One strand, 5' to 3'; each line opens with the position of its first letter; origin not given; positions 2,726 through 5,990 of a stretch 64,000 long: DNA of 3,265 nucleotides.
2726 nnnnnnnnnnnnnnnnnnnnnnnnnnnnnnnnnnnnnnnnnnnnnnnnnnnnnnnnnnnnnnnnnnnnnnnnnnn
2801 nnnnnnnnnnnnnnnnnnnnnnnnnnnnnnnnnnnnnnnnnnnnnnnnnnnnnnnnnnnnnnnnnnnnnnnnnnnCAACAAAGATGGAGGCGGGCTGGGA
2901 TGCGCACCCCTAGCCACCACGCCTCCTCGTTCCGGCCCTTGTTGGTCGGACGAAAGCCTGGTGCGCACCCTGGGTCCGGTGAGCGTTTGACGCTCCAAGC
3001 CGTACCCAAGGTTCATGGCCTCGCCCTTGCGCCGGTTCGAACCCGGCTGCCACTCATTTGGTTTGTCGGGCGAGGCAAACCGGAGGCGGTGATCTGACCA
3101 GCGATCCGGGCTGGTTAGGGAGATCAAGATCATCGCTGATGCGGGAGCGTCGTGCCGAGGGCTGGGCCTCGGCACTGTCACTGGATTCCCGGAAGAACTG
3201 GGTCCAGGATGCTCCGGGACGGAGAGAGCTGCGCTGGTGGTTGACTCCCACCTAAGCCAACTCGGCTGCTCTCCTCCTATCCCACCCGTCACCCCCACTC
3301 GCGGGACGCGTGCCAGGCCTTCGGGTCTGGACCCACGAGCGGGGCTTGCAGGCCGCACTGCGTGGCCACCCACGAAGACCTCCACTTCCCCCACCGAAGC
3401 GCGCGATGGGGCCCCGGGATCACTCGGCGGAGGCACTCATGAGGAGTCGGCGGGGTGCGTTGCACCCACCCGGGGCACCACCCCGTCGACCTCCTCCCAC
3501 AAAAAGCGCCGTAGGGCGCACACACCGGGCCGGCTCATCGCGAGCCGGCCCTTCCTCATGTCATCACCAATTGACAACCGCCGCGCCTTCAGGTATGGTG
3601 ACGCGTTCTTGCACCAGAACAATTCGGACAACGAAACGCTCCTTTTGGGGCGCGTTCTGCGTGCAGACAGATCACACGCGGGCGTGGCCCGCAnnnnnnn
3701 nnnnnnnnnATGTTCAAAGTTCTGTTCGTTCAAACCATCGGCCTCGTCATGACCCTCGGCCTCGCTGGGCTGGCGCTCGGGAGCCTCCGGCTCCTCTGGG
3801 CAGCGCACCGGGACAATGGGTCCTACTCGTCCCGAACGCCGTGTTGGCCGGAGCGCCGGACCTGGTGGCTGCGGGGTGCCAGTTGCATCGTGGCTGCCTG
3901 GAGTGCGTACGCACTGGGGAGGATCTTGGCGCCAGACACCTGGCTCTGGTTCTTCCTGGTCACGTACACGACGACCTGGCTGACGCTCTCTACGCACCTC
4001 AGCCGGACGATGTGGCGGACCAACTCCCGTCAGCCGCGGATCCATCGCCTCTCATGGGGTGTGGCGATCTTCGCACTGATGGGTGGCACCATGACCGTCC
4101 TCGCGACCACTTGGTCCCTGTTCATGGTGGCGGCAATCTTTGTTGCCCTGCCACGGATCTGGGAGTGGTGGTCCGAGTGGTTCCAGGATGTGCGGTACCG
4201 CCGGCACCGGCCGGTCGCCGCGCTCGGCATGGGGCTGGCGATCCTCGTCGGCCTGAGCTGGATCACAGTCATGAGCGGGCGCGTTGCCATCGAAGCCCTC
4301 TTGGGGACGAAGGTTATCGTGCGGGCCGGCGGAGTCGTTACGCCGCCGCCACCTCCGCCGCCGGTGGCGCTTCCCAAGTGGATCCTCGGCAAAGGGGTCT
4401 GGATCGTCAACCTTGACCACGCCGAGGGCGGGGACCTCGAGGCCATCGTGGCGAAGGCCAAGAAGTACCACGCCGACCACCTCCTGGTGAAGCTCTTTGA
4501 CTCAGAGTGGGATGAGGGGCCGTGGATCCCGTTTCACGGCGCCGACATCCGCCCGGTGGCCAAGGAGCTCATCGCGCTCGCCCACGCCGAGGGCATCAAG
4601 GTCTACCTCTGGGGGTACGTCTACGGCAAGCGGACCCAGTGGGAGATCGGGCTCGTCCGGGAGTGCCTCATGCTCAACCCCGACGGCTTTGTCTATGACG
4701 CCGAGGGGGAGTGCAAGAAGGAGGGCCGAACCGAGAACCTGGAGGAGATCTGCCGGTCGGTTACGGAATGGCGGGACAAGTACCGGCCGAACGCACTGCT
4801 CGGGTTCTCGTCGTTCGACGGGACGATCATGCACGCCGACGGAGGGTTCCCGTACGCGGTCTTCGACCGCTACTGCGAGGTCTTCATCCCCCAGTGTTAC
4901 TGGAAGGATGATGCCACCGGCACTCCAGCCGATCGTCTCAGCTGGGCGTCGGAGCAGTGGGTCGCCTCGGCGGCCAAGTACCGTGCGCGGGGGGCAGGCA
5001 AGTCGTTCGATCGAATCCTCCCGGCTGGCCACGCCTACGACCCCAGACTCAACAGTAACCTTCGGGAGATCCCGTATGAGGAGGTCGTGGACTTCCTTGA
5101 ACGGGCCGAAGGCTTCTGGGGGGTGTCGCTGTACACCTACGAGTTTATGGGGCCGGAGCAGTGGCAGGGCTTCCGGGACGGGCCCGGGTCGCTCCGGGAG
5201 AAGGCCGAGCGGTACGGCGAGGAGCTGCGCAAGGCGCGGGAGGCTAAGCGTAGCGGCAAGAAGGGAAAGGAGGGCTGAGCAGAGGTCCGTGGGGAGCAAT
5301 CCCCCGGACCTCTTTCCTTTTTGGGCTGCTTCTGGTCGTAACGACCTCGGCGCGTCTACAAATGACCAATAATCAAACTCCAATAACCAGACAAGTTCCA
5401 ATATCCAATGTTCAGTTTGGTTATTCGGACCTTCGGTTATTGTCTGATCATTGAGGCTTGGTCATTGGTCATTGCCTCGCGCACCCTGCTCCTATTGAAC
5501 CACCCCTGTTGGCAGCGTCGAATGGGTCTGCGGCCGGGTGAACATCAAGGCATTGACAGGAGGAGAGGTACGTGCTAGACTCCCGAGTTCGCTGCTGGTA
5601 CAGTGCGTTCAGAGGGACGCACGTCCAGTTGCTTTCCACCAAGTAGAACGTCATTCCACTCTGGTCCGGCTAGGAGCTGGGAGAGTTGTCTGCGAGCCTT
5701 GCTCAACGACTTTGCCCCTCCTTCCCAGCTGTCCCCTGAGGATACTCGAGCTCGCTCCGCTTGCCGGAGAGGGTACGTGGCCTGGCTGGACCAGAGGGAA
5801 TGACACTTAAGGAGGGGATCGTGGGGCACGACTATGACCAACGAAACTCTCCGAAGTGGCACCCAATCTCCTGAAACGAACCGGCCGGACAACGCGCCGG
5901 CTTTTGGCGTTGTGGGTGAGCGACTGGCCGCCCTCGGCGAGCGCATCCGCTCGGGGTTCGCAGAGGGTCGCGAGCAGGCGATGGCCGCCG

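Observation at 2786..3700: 0.9-kb ORF-free region driven by a consensus promoter, with a tRNA-like T-arm hairpin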

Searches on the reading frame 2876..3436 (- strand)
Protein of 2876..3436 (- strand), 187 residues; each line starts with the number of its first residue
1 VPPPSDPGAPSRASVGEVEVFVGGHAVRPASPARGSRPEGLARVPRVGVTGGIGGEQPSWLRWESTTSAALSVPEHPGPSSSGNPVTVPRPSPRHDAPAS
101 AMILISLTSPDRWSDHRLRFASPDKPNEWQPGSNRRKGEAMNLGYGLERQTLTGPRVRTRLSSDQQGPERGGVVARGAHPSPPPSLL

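Call 15: search_protein_families(library=pfam, max_evalue=1, proteins=[window:2876-3436:-])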
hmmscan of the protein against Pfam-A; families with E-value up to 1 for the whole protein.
window:2876-3436:- (187 aa): 0 families

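Call 64: search_protein_families(library=ncbifam, max_evalue=0.01, proteins=[window:2876-3436:-])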
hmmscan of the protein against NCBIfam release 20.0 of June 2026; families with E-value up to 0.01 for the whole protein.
window:2876-3436:- (187 aa): 0 families

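Call 72: search_protein_representatives(protein=window:2876-3436:-)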
Query: 187 residues. Proteins with E-value up to 0.001 (for the whole library): 2; up to 1e-10: 0; up to 1e-30: 0. The best 2 are listed.
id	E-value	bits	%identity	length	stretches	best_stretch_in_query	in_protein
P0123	5.1e-10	56.2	30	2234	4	49-101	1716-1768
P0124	3.3e-07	47.0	35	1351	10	73-115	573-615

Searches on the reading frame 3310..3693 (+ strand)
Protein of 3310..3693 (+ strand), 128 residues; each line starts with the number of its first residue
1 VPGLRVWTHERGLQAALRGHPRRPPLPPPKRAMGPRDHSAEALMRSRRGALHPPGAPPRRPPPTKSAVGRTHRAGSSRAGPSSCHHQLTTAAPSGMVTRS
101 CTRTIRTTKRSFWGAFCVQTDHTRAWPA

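Call 15: search_protein_families(library=pfam, max_evalue=1, proteins=[window:3310-3693:+])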
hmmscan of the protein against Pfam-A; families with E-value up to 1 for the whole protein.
window:3310-3693:+ (128 aa): 1 family
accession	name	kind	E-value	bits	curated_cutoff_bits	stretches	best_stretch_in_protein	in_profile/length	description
PF08348.17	PAS_6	-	0.046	14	27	1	86-124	70-108/115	YheO-like PAS domain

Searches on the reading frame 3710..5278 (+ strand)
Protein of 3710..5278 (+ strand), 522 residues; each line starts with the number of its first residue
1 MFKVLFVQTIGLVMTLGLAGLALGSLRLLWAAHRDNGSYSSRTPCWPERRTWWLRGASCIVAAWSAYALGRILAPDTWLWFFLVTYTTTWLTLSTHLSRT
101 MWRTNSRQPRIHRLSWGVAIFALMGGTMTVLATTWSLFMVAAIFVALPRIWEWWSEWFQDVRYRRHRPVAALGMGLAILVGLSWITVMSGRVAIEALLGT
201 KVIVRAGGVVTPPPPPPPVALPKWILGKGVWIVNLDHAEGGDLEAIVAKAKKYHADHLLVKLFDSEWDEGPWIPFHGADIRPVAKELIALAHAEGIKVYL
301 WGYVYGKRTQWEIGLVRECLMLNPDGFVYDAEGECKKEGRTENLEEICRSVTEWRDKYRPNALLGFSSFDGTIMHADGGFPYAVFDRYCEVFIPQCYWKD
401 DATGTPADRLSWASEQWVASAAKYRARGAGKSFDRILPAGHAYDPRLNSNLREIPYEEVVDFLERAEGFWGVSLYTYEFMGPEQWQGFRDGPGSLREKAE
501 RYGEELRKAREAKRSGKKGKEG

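Call 12: find_encoding_contigs(protein=window:3710-5278:+, flank=10000, max_places=10)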
Protein window:3710-5278:+ (522 aa): no gene with exactly this product is on record in the collection.

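Call 15: search_protein_families(library=pfam, max_evalue=1, proteins=[window:3710-5275:+])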
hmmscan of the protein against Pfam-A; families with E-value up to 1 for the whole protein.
window:3710-5275:+ (522 aa): 0 families

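Call 16: find_homologous_proteins(query=window:3710-5275:+)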
Query window:3710-5275:+ (522 aa): 2 proteins with E <= 0.001 among 8000 candidates.
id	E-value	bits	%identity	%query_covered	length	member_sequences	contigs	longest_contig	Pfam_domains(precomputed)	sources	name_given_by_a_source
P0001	0.0e+0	1232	100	100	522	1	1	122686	-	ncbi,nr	ncbi:hypothetical protein HY375_01695 [Candidatus Berkelbacteria bacterium]|nr:hypothetical protein 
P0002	1.6e-176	606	54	97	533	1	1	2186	-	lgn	-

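Call 17: find_encoding_contigs(protein=P0002, flank=10000)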
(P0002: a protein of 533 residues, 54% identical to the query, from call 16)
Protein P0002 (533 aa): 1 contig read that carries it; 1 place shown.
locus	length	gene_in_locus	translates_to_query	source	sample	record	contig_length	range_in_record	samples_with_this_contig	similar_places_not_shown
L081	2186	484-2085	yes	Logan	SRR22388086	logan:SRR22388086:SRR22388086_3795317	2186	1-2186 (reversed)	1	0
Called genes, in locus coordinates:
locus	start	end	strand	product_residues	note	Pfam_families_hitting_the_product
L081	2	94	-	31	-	?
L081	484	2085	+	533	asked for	-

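Call 64: search_protein_families(library=ncbifam, max_evalue=0.01, proteins=[window:3710-5275:+])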
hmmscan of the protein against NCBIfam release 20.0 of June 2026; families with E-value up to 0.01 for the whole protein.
window:3710-5275:+ (522 aa): 0 families

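Call 83: find_related_loci(query=window:3710-5275:+, collection=viral_contigs, flank=5000)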
Query window:3710-5275:+ (522 aa) in viral_contigs; peptide patterns used: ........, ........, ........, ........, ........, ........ (x = any residue, [..] = any of these).
No stretch of DNA in the collection matches any of the patterns.

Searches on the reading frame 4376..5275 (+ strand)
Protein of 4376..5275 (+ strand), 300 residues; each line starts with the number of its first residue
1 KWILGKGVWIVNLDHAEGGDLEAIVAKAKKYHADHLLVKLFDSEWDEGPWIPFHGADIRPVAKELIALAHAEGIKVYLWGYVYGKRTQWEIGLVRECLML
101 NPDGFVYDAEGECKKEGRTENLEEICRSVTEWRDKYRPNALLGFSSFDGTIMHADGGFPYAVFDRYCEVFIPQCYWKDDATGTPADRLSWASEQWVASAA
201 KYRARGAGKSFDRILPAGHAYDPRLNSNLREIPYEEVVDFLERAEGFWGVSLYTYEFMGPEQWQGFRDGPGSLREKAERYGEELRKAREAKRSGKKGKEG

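Call 84: search_solved_structures(query=window:4376-5275:+, max_evalue=1)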
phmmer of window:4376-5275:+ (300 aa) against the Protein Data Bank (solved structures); distinct sequences matched with E-value up to 1: 0.
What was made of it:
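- Tried and rejected: 522-aa protein against viral contigs and the PDB: none (calls 83, 84).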

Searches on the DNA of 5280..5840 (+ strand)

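Call 82: search_rna_families(source=window, start=5280, end=5840, threshold=evalue, max_evalue=1, show_alignments=2)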
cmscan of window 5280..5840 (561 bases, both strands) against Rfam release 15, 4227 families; matches with E-value up to 1: 3.
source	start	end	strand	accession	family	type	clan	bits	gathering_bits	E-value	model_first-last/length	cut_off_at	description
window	5361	5473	-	RF03843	MIR2600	Gene; miRNA;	-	22.4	98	0.062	6-80/85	no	MIR2600 microRNA precursor family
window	5280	5321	+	RF02353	BjrC68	Gene; sRNA;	-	18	39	0.042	44-82/82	5'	Bradyrhizobiaceae sRNA BjrC68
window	5730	5828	+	RF00603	SNORD23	Gene; snRNA; snoRNA; CD-box;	-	17.9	64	0.36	1-110/110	no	Small nucleolar RNA SNORD23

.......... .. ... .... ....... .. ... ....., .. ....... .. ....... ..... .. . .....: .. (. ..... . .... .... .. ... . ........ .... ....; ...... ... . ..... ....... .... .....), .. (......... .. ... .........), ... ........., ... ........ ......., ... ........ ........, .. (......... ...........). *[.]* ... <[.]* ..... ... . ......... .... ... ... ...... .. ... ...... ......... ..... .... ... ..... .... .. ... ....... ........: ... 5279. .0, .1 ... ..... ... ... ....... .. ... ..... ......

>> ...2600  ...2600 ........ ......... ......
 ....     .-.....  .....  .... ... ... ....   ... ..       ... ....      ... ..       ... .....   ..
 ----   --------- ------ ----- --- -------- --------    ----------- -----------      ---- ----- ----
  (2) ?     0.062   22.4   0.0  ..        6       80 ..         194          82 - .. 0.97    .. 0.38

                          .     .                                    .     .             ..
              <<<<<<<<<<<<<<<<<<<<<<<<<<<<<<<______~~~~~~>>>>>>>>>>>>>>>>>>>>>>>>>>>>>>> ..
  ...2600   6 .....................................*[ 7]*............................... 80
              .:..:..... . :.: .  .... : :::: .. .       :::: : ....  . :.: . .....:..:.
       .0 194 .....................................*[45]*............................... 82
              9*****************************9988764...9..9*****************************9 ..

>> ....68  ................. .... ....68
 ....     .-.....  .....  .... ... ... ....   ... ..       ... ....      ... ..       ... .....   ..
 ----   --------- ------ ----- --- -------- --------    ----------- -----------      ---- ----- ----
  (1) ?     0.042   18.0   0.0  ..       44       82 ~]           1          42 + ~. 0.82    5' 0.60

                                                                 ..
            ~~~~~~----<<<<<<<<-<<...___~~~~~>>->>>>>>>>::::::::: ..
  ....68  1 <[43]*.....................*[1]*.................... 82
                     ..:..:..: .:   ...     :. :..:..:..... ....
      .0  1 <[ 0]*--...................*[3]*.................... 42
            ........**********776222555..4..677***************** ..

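Call 91: build_rna_model(alignment_id=A4)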
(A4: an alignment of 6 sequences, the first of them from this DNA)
Model R1 built from alignment A4 (6 sequences, 160 columns); structure: RNAalifold consensus.
model positions 145; base pairs 44; branch points 1; effective number of sequences 1.32; information 0.59 bits per position. Calibrated on 0.2 Mb of random sequence (short: E-values are rough).
structure used (alignment columns):
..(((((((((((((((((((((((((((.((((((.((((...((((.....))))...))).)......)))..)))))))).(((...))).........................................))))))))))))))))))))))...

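Call 92: search_with_rna_model(model_id=R1, sources=[window, L081, L084, L085, L086, L087, L088, L089, L090, L091, L092, L095, L096], max_evalue=10)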
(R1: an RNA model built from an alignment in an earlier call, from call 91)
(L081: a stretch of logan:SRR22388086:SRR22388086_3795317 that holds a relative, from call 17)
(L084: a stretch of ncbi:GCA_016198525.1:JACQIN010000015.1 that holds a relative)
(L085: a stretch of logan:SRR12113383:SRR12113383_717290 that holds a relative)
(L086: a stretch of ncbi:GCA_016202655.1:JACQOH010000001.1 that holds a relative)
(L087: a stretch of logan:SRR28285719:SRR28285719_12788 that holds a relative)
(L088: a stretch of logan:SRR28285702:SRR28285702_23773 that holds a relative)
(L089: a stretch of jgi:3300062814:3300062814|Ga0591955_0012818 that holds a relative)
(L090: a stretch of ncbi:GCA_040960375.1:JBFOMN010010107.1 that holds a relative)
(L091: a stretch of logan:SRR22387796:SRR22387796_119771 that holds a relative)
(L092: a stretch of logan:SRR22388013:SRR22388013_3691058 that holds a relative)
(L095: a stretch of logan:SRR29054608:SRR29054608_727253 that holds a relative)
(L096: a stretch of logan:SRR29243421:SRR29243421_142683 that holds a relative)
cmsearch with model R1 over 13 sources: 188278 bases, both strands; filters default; matches with E-value up to 10: 18.
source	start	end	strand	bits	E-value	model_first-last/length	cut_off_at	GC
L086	11737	11878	+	145.2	1.5e-32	1-145/145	no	0.57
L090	3512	3653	+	139.9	3e-31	1-145/145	no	0.58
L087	11469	11608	+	136.4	2e-30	1-145/145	no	0.57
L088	2745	2884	+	136.4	2e-30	1-145/145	no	0.57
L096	9984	10123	+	136.4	2e-30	1-145/145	no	0.57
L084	11525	11669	+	134.9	4.6e-30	1-145/145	no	0.62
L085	1683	1827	+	134.9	4.6e-30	1-145/145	no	0.62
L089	1821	1976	+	134.1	6.9e-30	1-145/145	no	0.57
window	5650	5805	+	119.5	2.2e-26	1-145/145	no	0.62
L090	3511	3652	-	29.3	8.3e-05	1-145/145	no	0.58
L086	11736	11877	-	27.7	0.0002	1-145/145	no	0.58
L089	1820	1975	-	25.4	0.00072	1-145/145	no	0.57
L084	11524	11668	-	25.2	0.00078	1-145/145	no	0.62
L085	1682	1826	-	25.2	0.00078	1-145/145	no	0.62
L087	11468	11607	-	19.6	0.017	1-145/145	no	0.57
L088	2744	2883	-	19.6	0.017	1-145/145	no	0.57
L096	9983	10122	-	19.6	0.017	1-145/145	no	0.57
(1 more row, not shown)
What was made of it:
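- Closest known: Conserved post-cysS leader RNA of Berkelbacteria. Different: A covariance model built from it finds every copy at 119-145 bits but nothing in X (calls 91, 92).
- Tried and rejected: X as a duplicated copy of the conserved leader: rejected with a covariance model (calls 91, 92).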
